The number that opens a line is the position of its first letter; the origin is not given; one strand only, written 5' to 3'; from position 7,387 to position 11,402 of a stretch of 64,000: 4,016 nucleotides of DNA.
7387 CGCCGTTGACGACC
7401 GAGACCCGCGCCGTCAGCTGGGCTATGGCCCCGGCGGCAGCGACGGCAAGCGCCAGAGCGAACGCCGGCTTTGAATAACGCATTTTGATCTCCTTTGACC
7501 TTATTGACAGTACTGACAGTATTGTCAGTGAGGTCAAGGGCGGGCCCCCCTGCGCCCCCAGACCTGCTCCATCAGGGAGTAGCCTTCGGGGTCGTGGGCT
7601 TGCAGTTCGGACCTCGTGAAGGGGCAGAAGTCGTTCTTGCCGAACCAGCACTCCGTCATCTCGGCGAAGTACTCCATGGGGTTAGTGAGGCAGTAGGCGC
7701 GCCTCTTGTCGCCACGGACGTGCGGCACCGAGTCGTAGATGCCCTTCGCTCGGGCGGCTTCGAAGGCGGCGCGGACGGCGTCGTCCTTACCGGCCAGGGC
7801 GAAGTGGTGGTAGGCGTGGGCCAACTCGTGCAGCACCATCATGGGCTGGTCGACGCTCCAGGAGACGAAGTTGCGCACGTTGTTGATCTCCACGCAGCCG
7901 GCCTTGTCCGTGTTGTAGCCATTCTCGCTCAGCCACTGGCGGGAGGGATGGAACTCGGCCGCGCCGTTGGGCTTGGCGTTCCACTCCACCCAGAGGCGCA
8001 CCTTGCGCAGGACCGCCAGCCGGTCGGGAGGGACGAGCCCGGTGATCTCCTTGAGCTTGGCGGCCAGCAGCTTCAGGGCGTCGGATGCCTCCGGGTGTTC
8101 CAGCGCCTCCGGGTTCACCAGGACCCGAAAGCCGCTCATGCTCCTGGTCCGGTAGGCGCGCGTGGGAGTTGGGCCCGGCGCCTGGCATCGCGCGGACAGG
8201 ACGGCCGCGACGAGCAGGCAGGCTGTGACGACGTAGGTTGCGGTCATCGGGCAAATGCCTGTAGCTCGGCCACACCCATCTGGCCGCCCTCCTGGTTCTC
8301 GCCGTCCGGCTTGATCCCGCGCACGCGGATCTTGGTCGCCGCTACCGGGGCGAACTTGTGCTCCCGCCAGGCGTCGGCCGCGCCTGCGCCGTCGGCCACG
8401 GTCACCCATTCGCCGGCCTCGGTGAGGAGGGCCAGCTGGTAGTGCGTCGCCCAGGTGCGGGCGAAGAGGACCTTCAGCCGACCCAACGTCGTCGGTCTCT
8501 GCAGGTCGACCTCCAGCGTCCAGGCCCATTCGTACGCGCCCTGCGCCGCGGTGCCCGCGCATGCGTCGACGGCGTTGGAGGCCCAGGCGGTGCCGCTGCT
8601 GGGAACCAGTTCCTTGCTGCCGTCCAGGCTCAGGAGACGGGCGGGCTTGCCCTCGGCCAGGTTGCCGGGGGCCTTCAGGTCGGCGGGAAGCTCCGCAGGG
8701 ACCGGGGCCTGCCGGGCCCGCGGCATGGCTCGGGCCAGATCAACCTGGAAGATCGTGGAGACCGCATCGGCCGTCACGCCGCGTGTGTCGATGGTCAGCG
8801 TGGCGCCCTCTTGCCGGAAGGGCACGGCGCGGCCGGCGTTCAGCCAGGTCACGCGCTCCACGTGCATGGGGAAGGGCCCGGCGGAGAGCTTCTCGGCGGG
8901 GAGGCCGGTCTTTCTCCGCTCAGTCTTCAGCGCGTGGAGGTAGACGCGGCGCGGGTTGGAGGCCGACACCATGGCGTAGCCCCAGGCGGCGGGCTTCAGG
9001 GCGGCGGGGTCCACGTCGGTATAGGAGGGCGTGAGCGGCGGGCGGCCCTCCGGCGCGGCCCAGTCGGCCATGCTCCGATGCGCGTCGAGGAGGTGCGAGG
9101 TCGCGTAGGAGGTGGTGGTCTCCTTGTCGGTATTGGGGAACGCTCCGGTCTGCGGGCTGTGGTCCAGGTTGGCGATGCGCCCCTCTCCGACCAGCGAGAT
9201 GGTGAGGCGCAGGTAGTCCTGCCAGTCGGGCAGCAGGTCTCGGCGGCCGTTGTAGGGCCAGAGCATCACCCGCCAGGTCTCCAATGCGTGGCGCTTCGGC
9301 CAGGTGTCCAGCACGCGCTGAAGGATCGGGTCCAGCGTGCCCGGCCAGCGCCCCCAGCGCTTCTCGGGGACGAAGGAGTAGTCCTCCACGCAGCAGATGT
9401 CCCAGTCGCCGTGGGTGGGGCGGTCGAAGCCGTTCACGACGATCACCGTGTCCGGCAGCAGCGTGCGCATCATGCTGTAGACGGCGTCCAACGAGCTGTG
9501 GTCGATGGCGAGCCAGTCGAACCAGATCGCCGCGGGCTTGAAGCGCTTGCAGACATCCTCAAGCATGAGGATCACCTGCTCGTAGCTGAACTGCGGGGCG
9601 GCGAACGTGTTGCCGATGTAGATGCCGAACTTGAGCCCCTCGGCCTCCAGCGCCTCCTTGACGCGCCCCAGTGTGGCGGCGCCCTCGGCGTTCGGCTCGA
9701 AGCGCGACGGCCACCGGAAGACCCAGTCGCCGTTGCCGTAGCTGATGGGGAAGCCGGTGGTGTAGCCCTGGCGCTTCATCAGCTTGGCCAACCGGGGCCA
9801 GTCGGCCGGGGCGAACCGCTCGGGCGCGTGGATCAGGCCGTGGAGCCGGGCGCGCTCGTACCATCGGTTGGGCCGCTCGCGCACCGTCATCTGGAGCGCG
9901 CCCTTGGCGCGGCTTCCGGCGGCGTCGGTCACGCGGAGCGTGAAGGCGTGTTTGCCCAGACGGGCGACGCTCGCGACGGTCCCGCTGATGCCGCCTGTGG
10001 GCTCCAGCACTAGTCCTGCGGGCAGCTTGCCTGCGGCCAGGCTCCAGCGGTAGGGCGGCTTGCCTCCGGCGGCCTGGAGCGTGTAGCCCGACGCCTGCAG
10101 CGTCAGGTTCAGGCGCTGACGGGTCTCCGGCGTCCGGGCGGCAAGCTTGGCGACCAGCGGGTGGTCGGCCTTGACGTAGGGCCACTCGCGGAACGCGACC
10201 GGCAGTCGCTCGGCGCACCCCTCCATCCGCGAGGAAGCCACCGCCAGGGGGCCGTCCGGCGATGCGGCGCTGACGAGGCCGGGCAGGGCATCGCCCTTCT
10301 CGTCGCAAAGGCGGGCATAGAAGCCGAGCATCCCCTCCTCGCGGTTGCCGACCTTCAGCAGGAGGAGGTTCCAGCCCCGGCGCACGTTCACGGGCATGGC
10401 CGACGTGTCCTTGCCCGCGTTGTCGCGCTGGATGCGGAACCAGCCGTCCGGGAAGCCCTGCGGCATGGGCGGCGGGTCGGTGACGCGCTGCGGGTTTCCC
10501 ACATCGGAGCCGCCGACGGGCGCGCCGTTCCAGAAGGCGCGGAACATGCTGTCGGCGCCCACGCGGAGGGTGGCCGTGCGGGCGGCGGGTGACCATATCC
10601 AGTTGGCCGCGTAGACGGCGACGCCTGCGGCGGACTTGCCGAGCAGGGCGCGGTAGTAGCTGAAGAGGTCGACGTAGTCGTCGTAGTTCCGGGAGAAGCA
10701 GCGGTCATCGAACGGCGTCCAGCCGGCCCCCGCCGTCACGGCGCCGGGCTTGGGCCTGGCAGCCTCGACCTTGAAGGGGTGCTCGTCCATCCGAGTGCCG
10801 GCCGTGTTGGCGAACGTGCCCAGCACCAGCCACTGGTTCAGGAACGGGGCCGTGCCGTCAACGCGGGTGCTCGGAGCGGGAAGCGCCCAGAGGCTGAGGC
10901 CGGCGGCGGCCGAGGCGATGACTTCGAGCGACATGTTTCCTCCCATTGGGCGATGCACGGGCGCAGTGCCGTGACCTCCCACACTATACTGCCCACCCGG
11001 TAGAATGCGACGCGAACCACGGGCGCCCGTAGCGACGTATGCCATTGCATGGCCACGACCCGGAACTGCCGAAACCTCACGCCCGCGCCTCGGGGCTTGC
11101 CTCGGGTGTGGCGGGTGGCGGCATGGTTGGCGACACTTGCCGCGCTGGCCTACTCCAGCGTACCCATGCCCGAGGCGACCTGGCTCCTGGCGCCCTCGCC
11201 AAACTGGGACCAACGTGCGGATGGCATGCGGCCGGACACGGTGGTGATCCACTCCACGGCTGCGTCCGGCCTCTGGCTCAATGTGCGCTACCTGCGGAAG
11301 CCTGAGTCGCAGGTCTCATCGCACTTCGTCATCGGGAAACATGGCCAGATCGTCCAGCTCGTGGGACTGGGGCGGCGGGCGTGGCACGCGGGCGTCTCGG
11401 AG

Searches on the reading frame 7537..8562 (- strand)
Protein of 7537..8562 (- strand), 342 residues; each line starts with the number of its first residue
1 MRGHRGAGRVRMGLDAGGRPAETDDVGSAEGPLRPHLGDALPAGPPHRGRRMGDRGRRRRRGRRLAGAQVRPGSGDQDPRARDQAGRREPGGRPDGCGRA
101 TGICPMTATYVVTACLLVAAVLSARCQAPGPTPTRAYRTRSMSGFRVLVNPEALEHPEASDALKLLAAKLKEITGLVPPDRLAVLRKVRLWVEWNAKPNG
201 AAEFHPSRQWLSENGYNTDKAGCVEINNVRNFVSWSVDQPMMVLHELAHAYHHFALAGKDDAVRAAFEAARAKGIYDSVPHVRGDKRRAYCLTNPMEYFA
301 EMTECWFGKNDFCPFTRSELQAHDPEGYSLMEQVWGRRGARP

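Call 50: find_encoding_contigs(protein=window:7537-8562:-, flank=10000, max_places=1)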
Protein window:7537-8562:- (342 aa): no gene with exactly this product is on record in the collection.

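Call 76: search_protein_families(library=pfam, proteins=[window:7537-8562:-], max_evalue=0.00001)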
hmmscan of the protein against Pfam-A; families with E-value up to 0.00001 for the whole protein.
window:7537-8562:- (342 aa): 0 families

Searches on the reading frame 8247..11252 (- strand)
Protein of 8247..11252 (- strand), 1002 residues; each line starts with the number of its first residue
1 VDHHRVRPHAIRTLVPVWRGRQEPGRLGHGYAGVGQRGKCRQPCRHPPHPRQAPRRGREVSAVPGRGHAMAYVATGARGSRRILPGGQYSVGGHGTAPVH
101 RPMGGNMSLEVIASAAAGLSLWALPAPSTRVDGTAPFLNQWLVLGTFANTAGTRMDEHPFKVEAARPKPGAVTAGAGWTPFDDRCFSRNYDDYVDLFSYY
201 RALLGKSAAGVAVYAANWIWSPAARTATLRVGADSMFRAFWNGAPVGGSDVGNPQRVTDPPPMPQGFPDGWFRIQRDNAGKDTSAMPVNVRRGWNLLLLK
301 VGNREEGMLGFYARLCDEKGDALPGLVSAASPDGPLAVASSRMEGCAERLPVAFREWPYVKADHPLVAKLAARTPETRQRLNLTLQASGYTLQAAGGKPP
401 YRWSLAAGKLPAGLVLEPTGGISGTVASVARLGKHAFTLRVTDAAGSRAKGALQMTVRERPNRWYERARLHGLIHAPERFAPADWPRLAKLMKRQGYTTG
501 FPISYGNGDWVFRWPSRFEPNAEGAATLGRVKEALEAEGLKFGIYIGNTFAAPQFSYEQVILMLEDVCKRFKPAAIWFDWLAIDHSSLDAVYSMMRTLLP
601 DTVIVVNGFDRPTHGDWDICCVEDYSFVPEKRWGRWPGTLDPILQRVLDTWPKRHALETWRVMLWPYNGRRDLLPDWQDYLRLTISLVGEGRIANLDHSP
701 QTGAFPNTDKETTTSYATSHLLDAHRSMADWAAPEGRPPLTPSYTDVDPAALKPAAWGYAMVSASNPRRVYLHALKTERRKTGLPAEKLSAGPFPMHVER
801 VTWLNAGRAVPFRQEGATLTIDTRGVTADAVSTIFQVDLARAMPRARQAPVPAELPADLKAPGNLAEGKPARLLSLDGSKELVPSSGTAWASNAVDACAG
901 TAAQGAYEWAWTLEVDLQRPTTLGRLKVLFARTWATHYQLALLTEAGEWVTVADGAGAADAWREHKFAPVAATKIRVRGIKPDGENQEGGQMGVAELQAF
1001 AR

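Call 76: search_protein_families(library=pfam, proteins=[window:8247-11252:-], max_evalue=0.00001)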
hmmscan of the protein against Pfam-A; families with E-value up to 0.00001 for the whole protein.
window:8247-11252:- (1002 aa): 2 families
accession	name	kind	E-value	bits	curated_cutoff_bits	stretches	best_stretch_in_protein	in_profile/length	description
PF05345.18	He_PIG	-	2.5e-10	41.1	24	1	367-457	4-95/96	Putative Ig domain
PF00754.31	F5_F8_type_C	-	2.8e-06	27.9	28.2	1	891-984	14-117/127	F5/8 type C domain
